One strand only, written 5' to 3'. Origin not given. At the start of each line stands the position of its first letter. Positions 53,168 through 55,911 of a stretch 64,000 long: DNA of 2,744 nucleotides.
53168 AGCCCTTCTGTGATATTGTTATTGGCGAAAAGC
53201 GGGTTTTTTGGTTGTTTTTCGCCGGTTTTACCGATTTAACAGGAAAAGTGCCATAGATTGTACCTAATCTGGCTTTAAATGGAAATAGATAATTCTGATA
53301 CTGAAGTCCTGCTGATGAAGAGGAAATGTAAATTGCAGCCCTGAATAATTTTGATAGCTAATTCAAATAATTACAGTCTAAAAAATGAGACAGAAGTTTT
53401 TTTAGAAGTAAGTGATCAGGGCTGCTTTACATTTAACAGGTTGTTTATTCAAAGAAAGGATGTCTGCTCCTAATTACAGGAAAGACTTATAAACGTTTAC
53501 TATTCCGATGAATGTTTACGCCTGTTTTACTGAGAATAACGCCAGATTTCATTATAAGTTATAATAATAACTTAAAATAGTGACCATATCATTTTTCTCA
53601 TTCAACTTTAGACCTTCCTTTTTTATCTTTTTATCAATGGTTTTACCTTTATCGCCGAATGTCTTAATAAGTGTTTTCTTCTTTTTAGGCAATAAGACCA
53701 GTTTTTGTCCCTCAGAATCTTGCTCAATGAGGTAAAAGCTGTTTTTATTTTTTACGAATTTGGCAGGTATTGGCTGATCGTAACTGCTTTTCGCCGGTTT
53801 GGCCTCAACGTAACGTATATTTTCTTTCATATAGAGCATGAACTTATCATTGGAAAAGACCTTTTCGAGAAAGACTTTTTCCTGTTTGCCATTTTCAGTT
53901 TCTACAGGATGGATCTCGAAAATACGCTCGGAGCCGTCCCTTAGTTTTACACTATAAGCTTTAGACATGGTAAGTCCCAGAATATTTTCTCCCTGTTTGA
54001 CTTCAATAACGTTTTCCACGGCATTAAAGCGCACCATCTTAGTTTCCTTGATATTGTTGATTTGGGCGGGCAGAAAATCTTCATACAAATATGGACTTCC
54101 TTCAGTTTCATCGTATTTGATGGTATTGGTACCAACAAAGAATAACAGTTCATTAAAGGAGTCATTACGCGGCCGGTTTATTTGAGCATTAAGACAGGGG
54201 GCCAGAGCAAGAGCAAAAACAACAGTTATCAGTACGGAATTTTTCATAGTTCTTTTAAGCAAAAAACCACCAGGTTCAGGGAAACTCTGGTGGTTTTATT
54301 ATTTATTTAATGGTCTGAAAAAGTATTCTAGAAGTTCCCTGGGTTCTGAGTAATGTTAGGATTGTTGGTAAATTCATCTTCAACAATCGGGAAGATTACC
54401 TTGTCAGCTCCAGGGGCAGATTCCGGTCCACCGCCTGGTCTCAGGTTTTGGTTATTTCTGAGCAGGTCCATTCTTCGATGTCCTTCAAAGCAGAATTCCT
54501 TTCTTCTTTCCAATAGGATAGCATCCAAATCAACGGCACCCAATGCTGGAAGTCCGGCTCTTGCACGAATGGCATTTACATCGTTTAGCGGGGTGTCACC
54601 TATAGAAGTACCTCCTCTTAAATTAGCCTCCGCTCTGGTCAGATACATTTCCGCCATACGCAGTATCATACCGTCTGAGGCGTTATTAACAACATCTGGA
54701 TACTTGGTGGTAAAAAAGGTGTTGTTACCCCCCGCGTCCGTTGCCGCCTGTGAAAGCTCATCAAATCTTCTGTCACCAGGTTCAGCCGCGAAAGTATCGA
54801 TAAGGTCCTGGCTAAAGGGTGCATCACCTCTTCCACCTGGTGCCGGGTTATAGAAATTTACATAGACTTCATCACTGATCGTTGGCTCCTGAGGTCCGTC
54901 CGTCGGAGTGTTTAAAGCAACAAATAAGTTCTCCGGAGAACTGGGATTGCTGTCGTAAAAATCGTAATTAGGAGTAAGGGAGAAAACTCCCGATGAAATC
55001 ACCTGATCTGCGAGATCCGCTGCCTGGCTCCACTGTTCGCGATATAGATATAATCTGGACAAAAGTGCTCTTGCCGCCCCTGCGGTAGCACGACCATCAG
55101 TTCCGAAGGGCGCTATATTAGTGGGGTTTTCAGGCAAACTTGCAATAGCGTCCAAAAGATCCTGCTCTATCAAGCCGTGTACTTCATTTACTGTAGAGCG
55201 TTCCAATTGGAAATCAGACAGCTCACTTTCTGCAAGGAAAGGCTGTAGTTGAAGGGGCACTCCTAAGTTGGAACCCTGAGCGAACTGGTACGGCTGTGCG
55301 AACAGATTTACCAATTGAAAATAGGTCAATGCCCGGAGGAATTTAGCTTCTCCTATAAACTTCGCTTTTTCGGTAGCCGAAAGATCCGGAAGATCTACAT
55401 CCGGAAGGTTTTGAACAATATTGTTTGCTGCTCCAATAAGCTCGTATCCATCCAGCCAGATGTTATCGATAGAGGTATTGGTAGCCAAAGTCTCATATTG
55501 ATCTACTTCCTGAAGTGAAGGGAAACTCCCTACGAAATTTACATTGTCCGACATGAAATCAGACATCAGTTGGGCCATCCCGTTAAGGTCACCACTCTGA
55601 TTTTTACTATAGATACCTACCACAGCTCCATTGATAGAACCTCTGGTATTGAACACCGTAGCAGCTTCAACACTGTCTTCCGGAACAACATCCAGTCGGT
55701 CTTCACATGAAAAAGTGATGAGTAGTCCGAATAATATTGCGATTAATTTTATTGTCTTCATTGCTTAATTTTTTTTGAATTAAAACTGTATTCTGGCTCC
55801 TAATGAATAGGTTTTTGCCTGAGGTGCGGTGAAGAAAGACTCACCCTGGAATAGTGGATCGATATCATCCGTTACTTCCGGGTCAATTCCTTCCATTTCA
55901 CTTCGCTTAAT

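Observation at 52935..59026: Triplicated ~215-bp control module with palindrome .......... and GTTTAC direct repeats upstream of two SusC/SusD operons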

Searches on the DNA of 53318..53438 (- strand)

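Call 58: build_rna_model(alignment_id=A4, structure=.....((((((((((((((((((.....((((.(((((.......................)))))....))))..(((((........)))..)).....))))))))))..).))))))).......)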
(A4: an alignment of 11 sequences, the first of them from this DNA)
Model R1 built from alignment A4 (11 sequences, 129 columns); structure: as given.
model positions 120; base pairs 32; branch points 1; effective number of sequences 1.88; information 0.59 bits per position. Calibrated on 0.2 Mb of random sequence (short: E-values are rough).
structure used (alignment columns):
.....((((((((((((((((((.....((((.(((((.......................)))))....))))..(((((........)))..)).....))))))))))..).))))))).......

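Call 59: search_with_rna_model(model_id=R1, sources=[window, L001, L002, L003, L004, L005, L006, L007, L008, L009, L010, L011, L012, L013, L014, L015, L016, L017, L018, L019, L020, L021, L022, L023, L024, L025, L026, L027, L028, L029, L030], max_evalue=1, make_alignment=true)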
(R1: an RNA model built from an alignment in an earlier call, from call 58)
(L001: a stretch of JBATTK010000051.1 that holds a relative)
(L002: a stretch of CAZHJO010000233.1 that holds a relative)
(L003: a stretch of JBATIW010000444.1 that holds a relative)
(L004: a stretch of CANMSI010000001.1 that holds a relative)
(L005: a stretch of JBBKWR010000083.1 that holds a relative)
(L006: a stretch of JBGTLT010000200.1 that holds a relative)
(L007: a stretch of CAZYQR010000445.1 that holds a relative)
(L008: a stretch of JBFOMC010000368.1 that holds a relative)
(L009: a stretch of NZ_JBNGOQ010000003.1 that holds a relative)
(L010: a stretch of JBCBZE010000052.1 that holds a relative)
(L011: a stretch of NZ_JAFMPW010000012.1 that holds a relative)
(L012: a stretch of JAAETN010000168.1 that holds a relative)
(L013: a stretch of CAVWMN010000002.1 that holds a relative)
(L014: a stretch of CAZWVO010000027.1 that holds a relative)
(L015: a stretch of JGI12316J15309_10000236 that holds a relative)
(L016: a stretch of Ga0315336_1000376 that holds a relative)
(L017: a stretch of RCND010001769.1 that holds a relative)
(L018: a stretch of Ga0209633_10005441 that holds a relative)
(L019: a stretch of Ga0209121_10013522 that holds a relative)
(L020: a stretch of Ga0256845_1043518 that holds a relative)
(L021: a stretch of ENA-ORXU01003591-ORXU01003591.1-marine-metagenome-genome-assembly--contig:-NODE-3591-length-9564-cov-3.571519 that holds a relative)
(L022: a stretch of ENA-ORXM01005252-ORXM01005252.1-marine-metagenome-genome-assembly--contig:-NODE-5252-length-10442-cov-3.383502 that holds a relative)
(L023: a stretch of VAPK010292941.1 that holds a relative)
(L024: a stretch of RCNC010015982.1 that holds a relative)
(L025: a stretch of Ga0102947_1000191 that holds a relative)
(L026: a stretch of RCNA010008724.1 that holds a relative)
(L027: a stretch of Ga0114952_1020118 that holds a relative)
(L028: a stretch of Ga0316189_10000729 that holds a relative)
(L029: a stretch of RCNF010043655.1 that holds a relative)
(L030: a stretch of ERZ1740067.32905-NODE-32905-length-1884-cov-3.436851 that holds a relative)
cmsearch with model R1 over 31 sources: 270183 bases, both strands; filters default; matches with E-value up to 1: 76.
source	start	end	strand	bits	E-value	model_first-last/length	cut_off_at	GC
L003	2125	2242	+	120.8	2.7e-25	1-120/120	no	0.31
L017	13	129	-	118.7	8.7e-25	1-120/120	no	0.31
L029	13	129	-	118.7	8.7e-25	1-120/120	no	0.31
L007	550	666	+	118.5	9.6e-25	1-120/120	no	0.32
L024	2233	2349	-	118.5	9.6e-25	1-120/120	no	0.32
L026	1986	2102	-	118.5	9.6e-25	1-120/120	no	0.32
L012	1411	1527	-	117.8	1.4e-24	1-120/120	no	0.33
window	53318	53438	-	114.5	8.4e-24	1-120/120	no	0.3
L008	5716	5838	+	111.9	3.4e-23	1-120/120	no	0.32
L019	1359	1478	-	110.1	9e-23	1-120/120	no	0.31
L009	3888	4007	-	109.8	1.1e-22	1-120/120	no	0.28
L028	1220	1339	+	108.6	2e-22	1-120/120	no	0.32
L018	759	876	+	107.1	4.7e-22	1-120/120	no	0.33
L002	3339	3456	+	106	8.6e-22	1-120/120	no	0.34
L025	6203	6321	-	105.3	1.3e-21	1-120/120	no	0.29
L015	7152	7270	-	105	1.5e-21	1-120/120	no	0.34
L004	1916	2038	+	99.7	2.6e-20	1-120/120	no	0.29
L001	6624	6742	+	98.4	5.1e-20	1-120/120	no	0.33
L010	2666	2786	-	94.9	3.6e-19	1-120/120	no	0.31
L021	2720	2844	+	94.4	4.5e-19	1-120/120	no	0.33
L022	9627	9751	+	94.4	4.5e-19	1-120/120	no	0.33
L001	517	637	+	93.4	8.1e-19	1-120/120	no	0.33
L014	1882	2003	-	92.5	1.3e-18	1-120/120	no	0.31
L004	7393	7515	+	90.1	4.8e-18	1-120/120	no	0.33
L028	7745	7862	+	86.2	3.9e-17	1-120/120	no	0.25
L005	3630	3755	+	83.5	1.7e-16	1-120/120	no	0.35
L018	8907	9024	+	81.3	5.6e-16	1-120/120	no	0.27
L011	6774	6900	+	72.2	8.2e-14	1-120/120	no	0.32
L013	4428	4555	+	68.4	6.4e-13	1-120/120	no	0.36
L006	4989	5115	+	67.9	8.1e-13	1-120/120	no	0.33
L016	4099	4227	-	66.1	2.2e-12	1-120/120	no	0.34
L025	11380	11506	-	65.1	3.8e-12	1-120/120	no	0.37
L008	151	279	+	64.2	6.1e-12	1-120/120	no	0.31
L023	4583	4708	+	64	7.1e-12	1-120/120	no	0.36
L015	12304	12420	-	60.4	4.8e-11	1-120/120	no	0.29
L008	6101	6222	+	60.2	5.4e-11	1-120/120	no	0.35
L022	3017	3137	+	50.2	1.3e-08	1-120/120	no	0.33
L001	1060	1182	+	44.1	3.5e-07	1-120/120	no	0.26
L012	1413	1529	+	36.2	2.5e-05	1-120/120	no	0.32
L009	3890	4009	+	35.5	3.7e-05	1-120/120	no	0.28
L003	2123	2240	-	35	4.8e-05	1-120/120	no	0.31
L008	5714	5836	-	34.9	5.2e-05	1-120/120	no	0.31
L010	2668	2788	+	34.4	6.8e-05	1-120/120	no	0.31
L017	15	131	+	33.8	9.5e-05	1-120/120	no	0.31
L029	15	131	+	33.8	9.5e-05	1-120/120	no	0.31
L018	757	874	-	33.6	0.0001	1-120/120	no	0.32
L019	1361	1480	+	32.8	0.00016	1-120/120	no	0.32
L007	548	664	-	32.3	0.00021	1-120/120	no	0.32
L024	2235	2351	+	32.3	0.00021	1-120/120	no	0.32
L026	1988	2104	+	32.3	0.00021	1-120/120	no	0.32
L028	1218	1337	-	32.2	0.00022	1-120/120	no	0.32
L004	7391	7513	-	31.5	0.00032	1-120/120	no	0.34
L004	1914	2036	-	30.7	0.00049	1-120/120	no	0.3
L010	2242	2366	-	29.1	0.0012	1-120/120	no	0.35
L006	4989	5111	-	28.8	0.0014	1-120/120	no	0.33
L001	515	635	-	27.9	0.0023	1-120/120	no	0.32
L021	2718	2842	-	27.7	0.0025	1-120/120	no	0.34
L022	9625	9749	-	27.7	0.0025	1-120/120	no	0.34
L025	6205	6323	+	27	0.0038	1-120/120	no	0.28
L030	40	167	-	27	0.0038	1-120/120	no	0.36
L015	7154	7272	+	25.1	0.011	1-120/120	no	0.34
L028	7743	7860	-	25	0.011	1-120/120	no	0.25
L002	3337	3454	-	24.9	0.011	1-120/120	no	0.33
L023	4581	4706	-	24.9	0.012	1-120/120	no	0.34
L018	8905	9022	-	24.6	0.014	1-120/120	no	0.27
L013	4428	4551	-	24.2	0.017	1-120/120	no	0.35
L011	6774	6896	-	23.3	0.028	1-120/120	no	0.33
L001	6622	6740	-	22.3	0.049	1-120/120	no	0.34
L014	1884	2005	+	21.3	0.081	1-120/120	no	0.31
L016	4101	4229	+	20.7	0.11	1-120/120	no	0.34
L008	149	277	-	19.2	0.25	1-120/120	no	0.31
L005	3628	3753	-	18.8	0.32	1-120/120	no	0.35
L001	1058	1180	-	18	0.5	1-120/120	no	0.26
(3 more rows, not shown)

Alignment A5: 76 matches aligned to the model, 254 columns, each read 5' to 3' on its own strand. Consensus structure (alignment columns), stored with it:
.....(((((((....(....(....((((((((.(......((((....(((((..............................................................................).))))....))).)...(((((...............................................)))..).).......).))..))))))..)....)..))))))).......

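Call 66: search_with_rna_model(model_id=R1, sources=[window, L001, L002, L003, L004, L005, L006, L007, L008, L009, L010, L011, L012, L013, L014, L015, L016, L017, L018, L019, L020, L021, L022, L023, L025, L026, L027, L028, L030], max_evalue=0.000001, make_alignment=true)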
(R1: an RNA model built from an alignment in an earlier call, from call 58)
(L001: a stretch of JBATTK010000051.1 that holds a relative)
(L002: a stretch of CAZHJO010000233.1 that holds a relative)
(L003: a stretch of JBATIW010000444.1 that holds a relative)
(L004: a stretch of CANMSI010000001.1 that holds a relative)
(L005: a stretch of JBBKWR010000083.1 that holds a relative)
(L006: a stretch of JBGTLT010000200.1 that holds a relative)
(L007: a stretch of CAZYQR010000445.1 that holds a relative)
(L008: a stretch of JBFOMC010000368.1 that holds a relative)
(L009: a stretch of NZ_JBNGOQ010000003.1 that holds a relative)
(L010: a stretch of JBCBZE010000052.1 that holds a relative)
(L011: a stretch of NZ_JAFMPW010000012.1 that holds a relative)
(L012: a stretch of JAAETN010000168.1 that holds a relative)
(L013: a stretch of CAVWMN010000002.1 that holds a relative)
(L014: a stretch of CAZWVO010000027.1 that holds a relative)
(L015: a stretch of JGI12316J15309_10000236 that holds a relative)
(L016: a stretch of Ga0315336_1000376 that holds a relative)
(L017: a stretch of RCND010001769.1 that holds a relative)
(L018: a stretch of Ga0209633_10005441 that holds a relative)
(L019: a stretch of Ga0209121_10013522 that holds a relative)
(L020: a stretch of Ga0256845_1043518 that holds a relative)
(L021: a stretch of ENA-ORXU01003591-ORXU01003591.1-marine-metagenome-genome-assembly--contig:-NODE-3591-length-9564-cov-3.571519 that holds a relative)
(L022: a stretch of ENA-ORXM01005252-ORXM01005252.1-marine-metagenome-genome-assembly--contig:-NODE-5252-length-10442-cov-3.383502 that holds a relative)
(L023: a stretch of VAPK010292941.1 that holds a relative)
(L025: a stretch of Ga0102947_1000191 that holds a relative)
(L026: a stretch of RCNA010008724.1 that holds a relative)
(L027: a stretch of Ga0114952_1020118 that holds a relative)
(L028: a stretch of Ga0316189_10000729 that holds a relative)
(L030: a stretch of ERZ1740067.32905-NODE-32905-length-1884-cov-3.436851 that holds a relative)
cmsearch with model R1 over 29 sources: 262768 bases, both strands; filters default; matches with E-value up to 0.000001: 37.
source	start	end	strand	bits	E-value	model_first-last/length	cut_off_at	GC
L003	2125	2242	+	120.8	2.6e-25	1-120/120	no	0.31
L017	13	129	-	118.7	8.4e-25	1-120/120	no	0.31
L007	550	666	+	118.5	9.4e-25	1-120/120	no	0.32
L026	1986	2102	-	118.5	9.4e-25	1-120/120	no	0.32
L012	1411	1527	-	117.8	1.3e-24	1-120/120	no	0.33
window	53318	53438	-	114.5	8.2e-24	1-120/120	no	0.3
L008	5716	5838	+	111.9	3.3e-23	1-120/120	no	0.32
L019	1359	1478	-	110.1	8.7e-23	1-120/120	no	0.31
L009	3888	4007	-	109.8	1e-22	1-120/120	no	0.28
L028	1220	1339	+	108.6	2e-22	1-120/120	no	0.32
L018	759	876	+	107.1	4.5e-22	1-120/120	no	0.33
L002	3339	3456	+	106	8.4e-22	1-120/120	no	0.34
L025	6203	6321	-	105.3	1.2e-21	1-120/120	no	0.29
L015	7152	7270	-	105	1.4e-21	1-120/120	no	0.34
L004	1916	2038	+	99.7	2.5e-20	1-120/120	no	0.29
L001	6624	6742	+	98.4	5e-20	1-120/120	no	0.33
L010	2666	2786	-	94.9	3.5e-19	1-120/120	no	0.31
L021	2720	2844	+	94.4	4.4e-19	1-120/120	no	0.33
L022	9627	9751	+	94.4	4.4e-19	1-120/120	no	0.33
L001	517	637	+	93.4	7.9e-19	1-120/120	no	0.33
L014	1882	2003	-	92.5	1.2e-18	1-120/120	no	0.31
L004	7393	7515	+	90.1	4.7e-18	1-120/120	no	0.33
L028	7745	7862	+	86.2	3.8e-17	1-120/120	no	0.25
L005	3630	3755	+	83.5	1.7e-16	1-120/120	no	0.35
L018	8907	9024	+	81.3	5.4e-16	1-120/120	no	0.27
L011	6774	6900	+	72.2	8e-14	1-120/120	no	0.32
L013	4428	4555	+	68.4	6.3e-13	1-120/120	no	0.36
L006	4989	5115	+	67.9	7.9e-13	1-120/120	no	0.33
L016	4099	4227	-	66.1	2.1e-12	1-120/120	no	0.34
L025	11380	11506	-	65.1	3.7e-12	1-120/120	no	0.37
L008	151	279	+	64.2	5.9e-12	1-120/120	no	0.31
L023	4583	4708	+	64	6.9e-12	1-120/120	no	0.36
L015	12304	12420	-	60.4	4.7e-11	1-120/120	no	0.29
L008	6101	6222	+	60.2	5.3e-11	1-120/120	no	0.35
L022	3017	3137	+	50.2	1.2e-08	1-120/120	no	0.33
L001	1060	1182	+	44.1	3.4e-07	1-120/120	no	0.26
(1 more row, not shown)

Alignment A6: 37 matches aligned to the model, 154 columns, each read 5' to 3' on its own strand. Consensus structure (alignment columns), stored with it:
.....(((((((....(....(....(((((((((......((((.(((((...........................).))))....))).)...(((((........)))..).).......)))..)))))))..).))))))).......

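Call 85: search_with_rna_model(model_id=R1, sources=[L031, L032], max_evalue=0.001)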
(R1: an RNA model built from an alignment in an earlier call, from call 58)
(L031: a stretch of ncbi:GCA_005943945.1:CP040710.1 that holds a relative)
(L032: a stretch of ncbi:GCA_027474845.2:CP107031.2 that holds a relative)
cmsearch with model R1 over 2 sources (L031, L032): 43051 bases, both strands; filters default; matches with E-value up to 0.001: 4.
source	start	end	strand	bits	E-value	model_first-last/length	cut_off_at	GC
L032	11615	11733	+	95.2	4.9e-20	1-120/120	no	0.34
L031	11620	11744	+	79.4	2.6e-16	1-120/120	no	0.37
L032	18156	18275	+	67.5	1.6e-13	1-120/120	no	0.38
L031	11618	11742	-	26.8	0.00067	1-120/120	no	0.37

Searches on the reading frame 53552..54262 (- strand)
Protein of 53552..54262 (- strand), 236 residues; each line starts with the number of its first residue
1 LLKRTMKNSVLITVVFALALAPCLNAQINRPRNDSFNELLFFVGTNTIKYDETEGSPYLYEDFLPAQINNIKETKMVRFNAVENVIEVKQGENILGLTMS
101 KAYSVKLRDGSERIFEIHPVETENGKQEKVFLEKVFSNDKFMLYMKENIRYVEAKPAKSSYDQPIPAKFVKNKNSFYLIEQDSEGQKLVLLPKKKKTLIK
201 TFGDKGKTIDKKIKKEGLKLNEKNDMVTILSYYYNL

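Call 9: search_protein_families(library=pfam, proteins=[window:53552-54262:-])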
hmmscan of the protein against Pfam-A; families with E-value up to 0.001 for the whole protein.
window:53552-54262:- (236 aa): 0 families

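Call 23: search_protein_families(library=ncbifam, proteins=[window:53552-54262:-], max_evalue=0.01)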
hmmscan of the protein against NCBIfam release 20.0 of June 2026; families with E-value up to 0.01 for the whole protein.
window:53552-54262:- (236 aa): 0 families

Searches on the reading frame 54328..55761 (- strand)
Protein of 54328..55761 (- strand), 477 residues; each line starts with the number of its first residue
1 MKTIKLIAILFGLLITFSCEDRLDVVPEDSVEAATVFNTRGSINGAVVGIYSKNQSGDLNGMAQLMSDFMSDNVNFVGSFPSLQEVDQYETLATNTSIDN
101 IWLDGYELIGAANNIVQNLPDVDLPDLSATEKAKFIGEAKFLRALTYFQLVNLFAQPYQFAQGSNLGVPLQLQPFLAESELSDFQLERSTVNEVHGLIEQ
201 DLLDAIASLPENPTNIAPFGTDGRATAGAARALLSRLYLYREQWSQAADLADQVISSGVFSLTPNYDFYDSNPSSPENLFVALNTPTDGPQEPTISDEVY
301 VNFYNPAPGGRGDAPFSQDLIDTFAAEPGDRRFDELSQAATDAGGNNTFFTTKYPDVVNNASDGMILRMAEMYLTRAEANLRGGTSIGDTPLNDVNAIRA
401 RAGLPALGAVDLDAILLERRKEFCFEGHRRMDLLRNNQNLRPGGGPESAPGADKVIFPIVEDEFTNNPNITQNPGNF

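Call 9: search_protein_families(library=pfam, proteins=[window:54328-55761:-])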
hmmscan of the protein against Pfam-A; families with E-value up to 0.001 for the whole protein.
window:54328-55761:- (477 aa): 2 families
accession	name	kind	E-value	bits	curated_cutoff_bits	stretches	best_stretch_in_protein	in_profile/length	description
PF14322.12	SusD-like_3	-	2.6e-26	93.5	27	1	23-239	3-191/191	Starch-binding associating with outer membrane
PF07980.17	SusD_RagB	-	1.6e-24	87.5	23.1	1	359-475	150-296/297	SusD family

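Call 23: search_protein_families(library=ncbifam, proteins=[window:54328-55761:-], max_evalue=0.01)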
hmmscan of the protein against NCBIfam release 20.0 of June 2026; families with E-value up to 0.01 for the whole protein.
window:54328-55761:- (477 aa): 2 families
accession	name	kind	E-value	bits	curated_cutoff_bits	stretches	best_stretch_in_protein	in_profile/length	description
NF033071.0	SusD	exception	3e-26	91.8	725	2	363-475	438-557/558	starch-binding outer membrane lipoprotein SusD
NF033072.0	NanU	exception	7.4e-11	41.8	425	2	8-152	7-151/521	SusD family outer membrane lipoprotein NanU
